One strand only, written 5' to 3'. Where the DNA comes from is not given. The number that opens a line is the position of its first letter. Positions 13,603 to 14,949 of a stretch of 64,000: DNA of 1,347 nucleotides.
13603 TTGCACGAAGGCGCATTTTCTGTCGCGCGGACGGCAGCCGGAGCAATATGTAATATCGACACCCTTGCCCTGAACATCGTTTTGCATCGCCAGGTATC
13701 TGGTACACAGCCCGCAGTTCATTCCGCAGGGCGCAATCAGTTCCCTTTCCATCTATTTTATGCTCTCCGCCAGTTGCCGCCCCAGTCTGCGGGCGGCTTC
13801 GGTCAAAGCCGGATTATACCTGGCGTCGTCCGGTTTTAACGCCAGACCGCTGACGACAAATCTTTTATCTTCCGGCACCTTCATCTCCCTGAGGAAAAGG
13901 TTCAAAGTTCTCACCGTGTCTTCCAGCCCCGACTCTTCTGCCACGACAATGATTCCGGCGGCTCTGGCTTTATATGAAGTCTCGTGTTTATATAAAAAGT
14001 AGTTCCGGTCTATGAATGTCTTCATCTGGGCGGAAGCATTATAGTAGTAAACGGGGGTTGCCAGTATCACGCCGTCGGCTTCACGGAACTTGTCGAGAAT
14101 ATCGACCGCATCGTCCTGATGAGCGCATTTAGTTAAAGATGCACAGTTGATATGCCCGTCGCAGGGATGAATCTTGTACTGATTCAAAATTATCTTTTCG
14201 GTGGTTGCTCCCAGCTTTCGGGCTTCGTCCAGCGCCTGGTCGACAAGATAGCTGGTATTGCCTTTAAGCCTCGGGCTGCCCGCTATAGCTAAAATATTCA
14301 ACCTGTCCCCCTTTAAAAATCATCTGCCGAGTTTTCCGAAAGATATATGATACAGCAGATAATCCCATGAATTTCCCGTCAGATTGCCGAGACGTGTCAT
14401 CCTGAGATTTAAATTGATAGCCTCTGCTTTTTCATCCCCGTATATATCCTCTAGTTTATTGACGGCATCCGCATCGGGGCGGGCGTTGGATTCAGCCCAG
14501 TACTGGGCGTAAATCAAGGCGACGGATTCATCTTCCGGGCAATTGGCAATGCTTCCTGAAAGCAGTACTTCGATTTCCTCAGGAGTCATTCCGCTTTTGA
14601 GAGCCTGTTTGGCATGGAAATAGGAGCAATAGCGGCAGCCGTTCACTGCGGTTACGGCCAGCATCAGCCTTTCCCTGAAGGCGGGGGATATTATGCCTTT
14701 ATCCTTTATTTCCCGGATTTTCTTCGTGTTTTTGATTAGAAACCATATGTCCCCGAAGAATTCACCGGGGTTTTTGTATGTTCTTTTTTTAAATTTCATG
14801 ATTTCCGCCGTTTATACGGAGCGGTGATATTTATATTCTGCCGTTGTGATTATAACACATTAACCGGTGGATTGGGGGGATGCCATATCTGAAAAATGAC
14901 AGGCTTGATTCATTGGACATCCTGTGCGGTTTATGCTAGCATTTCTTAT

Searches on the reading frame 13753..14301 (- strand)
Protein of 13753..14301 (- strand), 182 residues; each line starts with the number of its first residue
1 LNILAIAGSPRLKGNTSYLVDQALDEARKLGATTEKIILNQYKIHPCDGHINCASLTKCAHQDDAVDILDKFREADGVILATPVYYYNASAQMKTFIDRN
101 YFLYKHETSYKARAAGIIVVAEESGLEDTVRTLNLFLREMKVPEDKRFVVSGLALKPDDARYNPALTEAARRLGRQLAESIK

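Call 89: search_protein_families(library=pfam, proteins=[window:13753-14301:-], max_evalue=0.00001)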
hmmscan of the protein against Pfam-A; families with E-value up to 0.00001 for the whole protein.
window:13753-14301:- (182 aa): 2 families
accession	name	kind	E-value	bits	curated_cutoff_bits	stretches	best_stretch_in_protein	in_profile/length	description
PF03358.20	FMN_red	-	2.1e-27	96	24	1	1-142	1-137/152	NADPH-dependent FMN reductase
PF02525.22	Flavodoxin_2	-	2.6e-14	53.8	27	1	1-116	1-129/198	Flavodoxin-like fold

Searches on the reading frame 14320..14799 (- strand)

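Call 89: search_protein_families(library=pfam, proteins=[window:14320-14799:-], max_evalue=0.00001)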
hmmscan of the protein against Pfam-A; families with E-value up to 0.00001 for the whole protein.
window:14320-14799:- (159 aa): 1 family
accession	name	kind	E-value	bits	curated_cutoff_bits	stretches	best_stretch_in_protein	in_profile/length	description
PF02627.25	CMD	-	2.1e-11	44.1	23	1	32-80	16-63/84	Carboxymuconolactone decarboxylase family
